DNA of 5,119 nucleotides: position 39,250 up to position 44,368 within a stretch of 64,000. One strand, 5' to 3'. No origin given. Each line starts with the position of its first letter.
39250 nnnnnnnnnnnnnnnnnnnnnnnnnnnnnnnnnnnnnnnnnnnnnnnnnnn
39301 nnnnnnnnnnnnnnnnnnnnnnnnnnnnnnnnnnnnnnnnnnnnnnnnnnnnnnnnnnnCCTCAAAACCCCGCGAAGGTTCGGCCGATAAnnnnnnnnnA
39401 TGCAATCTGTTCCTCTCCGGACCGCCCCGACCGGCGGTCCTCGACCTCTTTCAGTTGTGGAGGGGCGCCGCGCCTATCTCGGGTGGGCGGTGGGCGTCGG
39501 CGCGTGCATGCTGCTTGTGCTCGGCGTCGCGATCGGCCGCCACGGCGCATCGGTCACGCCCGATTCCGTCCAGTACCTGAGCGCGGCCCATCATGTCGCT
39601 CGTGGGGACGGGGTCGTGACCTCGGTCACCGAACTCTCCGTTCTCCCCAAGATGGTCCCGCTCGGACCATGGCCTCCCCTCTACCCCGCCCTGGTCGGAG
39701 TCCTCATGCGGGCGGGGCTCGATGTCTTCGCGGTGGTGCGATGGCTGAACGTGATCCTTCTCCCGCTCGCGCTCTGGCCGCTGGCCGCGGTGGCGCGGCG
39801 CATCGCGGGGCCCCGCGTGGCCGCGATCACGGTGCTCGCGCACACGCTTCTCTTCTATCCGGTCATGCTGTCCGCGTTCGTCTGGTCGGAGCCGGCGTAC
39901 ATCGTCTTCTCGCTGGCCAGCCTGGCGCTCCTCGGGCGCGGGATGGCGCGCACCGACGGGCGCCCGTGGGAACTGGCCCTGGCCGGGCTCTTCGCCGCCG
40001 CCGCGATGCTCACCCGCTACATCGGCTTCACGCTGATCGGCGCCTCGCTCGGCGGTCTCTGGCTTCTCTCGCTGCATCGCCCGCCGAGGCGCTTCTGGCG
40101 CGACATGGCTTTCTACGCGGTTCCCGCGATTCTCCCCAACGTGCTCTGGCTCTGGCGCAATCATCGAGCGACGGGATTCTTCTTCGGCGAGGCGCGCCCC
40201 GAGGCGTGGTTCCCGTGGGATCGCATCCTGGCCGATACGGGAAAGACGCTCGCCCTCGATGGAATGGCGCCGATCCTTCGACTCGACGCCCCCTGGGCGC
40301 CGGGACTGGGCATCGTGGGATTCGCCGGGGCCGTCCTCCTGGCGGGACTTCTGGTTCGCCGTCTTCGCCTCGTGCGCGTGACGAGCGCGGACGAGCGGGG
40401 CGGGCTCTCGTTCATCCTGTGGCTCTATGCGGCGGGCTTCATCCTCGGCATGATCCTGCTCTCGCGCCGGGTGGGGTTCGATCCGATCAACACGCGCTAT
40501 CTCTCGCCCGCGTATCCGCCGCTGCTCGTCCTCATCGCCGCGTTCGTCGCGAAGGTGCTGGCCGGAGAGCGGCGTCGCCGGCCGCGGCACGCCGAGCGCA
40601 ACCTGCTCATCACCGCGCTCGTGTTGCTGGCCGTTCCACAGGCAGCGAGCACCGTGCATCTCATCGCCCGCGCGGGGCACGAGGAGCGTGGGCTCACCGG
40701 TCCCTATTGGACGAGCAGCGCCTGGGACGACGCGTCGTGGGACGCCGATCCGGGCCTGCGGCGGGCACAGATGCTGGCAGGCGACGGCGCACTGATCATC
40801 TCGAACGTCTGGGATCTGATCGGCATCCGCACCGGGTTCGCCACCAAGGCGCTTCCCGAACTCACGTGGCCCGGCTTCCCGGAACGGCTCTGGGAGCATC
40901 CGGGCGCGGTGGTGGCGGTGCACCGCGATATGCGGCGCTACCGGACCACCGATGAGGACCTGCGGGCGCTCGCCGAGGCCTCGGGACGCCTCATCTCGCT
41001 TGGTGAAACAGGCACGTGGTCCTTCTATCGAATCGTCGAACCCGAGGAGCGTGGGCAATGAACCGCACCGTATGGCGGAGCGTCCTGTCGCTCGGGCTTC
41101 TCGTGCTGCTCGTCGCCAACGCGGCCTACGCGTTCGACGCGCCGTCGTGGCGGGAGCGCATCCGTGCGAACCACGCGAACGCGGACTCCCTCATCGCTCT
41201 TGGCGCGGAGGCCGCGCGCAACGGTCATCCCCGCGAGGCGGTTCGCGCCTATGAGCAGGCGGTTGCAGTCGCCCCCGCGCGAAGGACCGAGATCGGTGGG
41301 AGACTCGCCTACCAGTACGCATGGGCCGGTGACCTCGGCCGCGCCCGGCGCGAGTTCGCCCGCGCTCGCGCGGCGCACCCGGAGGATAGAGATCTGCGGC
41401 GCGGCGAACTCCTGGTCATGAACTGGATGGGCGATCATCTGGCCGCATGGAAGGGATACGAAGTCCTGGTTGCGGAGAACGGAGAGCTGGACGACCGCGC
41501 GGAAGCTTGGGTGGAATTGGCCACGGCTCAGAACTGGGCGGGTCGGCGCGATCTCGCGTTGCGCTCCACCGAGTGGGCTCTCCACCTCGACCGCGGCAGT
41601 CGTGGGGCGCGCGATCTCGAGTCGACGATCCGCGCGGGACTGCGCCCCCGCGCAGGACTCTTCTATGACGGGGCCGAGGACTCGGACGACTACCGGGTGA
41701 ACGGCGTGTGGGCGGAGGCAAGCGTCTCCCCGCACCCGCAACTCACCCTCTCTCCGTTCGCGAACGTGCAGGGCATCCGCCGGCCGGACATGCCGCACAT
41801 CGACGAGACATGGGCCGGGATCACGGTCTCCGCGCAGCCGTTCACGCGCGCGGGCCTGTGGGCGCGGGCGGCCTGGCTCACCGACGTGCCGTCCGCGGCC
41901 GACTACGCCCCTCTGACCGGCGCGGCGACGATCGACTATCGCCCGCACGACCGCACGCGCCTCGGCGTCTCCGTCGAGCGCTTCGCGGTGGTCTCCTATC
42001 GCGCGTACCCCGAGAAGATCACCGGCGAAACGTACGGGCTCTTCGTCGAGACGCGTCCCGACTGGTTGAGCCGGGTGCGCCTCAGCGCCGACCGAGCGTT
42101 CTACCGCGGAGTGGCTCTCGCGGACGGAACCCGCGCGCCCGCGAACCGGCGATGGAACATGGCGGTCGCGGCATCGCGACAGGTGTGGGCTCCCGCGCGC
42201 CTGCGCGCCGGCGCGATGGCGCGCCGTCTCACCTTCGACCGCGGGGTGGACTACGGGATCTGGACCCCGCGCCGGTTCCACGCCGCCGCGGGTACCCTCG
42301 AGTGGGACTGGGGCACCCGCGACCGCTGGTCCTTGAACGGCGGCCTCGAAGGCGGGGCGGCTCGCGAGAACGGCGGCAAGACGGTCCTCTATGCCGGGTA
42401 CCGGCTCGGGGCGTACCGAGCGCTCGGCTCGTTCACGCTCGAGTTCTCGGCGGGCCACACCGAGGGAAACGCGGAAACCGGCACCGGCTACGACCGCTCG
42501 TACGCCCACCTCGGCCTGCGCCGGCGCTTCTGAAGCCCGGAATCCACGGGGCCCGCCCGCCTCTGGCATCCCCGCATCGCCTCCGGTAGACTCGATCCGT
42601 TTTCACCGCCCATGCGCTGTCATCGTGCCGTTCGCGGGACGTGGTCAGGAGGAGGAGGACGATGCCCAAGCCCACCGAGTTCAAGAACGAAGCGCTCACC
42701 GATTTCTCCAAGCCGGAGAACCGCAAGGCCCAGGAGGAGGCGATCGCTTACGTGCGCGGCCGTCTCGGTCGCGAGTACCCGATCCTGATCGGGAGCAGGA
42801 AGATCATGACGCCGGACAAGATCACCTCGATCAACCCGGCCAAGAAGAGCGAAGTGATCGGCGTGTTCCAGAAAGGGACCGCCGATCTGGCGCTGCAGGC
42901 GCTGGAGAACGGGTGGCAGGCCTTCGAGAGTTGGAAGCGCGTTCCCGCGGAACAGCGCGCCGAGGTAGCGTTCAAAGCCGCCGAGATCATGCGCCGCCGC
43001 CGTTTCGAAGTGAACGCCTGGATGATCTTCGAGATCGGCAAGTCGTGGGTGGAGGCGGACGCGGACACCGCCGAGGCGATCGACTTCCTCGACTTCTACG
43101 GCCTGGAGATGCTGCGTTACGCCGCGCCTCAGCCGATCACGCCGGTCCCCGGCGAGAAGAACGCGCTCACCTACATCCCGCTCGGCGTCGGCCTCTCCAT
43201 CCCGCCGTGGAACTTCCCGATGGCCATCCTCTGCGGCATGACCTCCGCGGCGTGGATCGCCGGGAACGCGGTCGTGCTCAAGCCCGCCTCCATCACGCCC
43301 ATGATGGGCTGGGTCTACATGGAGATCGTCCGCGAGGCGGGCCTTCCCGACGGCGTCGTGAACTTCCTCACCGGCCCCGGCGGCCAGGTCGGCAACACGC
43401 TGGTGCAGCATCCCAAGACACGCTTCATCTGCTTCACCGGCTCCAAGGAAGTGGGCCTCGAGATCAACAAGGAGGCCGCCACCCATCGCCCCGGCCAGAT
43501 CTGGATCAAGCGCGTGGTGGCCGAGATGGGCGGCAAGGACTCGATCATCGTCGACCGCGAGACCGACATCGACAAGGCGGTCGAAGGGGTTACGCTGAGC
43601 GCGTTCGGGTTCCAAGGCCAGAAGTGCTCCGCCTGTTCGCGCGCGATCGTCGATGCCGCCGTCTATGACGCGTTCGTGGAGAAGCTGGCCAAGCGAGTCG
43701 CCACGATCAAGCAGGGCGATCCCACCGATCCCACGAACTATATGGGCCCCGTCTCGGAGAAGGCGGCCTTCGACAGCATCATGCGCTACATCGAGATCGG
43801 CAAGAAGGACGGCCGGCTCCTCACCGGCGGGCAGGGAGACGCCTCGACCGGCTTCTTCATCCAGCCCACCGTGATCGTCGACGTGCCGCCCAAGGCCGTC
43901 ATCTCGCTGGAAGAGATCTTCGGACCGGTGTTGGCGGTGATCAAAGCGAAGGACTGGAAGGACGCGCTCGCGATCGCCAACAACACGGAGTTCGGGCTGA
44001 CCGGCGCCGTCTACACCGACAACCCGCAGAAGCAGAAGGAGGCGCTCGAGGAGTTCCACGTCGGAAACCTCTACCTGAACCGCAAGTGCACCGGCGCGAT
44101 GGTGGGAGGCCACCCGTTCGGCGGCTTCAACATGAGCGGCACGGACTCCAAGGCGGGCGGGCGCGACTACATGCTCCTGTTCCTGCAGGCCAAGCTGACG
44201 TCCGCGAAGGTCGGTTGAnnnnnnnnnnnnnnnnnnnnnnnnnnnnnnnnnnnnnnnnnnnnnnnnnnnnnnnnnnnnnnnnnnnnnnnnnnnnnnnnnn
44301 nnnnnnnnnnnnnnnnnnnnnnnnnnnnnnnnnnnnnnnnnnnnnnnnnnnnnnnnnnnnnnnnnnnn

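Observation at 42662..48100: Tightly coupled operon pruA - M28 peptidase - GT2 - P-loop ATPase - deoxyhypusine-synthase-like with unknown pathway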

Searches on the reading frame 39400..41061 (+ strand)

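Call 40: search_protein_families(library=pfam, proteins=[window:39400-41061:+], max_evalue=0.01)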
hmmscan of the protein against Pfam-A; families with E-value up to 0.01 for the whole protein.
window:39400-41061:+ (553 aa): 1 family
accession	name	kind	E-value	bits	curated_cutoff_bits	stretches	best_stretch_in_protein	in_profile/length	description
PF13231.12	PMT_2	-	1.6e-05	25.6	26.1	1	92-249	3-159/160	Dolichyl-phosphate-mannose-protein mannosyltransferase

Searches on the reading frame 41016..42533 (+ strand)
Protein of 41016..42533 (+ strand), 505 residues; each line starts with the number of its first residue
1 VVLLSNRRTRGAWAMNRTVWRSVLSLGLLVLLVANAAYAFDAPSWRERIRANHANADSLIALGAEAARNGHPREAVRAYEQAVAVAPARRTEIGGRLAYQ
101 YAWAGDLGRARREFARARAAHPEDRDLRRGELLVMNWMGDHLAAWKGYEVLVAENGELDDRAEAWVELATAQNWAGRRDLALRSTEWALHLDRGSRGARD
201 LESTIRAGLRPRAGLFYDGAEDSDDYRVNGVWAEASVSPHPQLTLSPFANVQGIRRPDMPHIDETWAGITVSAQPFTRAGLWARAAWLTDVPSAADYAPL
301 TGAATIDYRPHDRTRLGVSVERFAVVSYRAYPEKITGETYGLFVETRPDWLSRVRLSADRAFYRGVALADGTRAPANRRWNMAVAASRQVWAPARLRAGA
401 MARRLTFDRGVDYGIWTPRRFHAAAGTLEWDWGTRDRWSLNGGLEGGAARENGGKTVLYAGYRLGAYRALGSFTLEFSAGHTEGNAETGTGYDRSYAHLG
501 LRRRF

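Call 40: search_protein_families(library=pfam, proteins=[window:41016-42533:+], max_evalue=0.01)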
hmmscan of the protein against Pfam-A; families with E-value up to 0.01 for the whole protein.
window:41016-42533:+ (505 aa): 4 families
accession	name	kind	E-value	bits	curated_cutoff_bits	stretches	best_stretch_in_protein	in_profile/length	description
PF13428.12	TPR_14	-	3.8e-05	24.4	23.5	0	97-129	7-39/44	Tetratricopeptide repeat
PF00515.34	TPR_1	-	9.3e-05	22.5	27.8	0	56-87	1-32/34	Tetratricopeptide repeat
PF07719.23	TPR_2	-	0.00035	20.9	27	1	56-87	1-32/34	Tetratricopeptide repeat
PF14559.12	TPR_19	-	0.0014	19.3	25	1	68-127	3-61/68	Tetratricopeptide repeat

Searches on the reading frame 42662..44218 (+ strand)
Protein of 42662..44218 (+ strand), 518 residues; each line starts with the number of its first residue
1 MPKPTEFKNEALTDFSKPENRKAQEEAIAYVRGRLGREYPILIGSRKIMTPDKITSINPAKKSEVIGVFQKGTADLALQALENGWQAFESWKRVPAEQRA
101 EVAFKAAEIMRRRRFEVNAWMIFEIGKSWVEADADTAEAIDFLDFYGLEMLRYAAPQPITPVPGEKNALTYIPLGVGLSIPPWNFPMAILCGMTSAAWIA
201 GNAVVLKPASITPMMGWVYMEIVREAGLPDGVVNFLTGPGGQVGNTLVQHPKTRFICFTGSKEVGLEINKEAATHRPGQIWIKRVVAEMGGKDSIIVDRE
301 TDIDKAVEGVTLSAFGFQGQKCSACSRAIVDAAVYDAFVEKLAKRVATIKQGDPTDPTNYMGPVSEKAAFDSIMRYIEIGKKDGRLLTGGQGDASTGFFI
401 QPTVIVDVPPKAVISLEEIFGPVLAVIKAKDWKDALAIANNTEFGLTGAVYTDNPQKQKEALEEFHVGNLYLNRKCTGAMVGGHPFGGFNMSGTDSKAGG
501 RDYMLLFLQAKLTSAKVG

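Call 5: search_protein_families(library=pfam, proteins=[window:42662-44218:+])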
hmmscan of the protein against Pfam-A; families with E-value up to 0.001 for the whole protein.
window:42662-44218:+ (518 aa): 1 family
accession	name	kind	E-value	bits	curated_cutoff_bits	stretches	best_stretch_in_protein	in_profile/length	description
PF00171.27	Aldedh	-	4e-139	464.5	23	1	52-511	7-459/461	Aldehyde dehydrogenase family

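Call 6: search_protein_families(library=ncbifam, proteins=[window:42662-44218:+])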
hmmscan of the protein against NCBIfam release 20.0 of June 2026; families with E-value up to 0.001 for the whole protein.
window:42662-44218:+ (518 aa): 43 families (the best 25 are shown)
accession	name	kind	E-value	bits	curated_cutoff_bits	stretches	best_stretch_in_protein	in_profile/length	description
NF002852.0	PRK03137.1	subfamily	6.8e-233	774.1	648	1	5-516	3-513/514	L-glutamate gamma-semialdehyde dehydrogenase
TIGR01237.1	D1pyr5carbox2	equivalog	2.3e-208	693.1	659.65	1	7-514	1-508/511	L-glutamate gamma-semialdehyde dehydrogenase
TIGR01236.1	D1pyr5carbox1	equivalog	8.5e-107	358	613.6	1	8-511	1-515/533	L-glutamate gamma-semialdehyde dehydrogenase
NF042993.1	AlphKGSA_gudD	equivalog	1.8e-106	356.8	770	1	51-507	18-472/481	alpha-ketoglutaric semialdehyde dehydrogenase GucD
NF008869.0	PRK11904.1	equivalog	1.7e-104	350.6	747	1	8-515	524-1026/1042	bifunctional proline dehydrogenase/L-glutamate gamma-semialdehyde dehydrogenase PutA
NF052305.1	DioxValDhHalo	equivalog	1.1e-103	347.7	750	1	50-496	18-461/483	2,5-dioxovalerate dehydrogenase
TIGR01804.1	BADH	equivalog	4.8e-90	302.3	668.6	1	53-495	14-452/467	betaine-aldehyde dehydrogenase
TIGR02299.1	HpaE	equivalog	8.7e-86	288.4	638.35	1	53-501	17-462/488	5-carboxymethyl-2-hydroxymuconate semialdehyde dehydrogenase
NF009725.0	PRK13252.1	equivalog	9.7e-86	288.1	593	1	51-496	21-461/488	betaine-aldehyde dehydrogenase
NF010000.0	PRK13473.1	subfamily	3.9e-84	283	615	1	52-494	17-452/475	aminobutyraldehyde dehydrogenase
NF008772.0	PRK11809.1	equivalog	1.8e-83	281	1750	1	49-511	656-1110/1318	trifunctional transcriptional regulator/proline dehydrogenase/L-glutamate gamma-semialdehyde dehydrogenase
NF007497.0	PRK10090.1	equivalog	2.7e-83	280.3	500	1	53-504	23-470/480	aldehyde dehydrogenase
TIGR01780.1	SSADH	subfamily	2.8e-82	277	646.35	1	58-499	3-440/448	succinate-semialdehyde dehydrogenase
NF006916.0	PRK09407.1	equivalog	1e-79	268.6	521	1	56-500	37-478/526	succinic semialdehyde dehydrogenase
TIGR01238.1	D1pyr5carbox3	equivalog_domain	4.2e-78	263.1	485.2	1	57-510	56-498/500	L-glutamate gamma-semialdehyde dehydrogenase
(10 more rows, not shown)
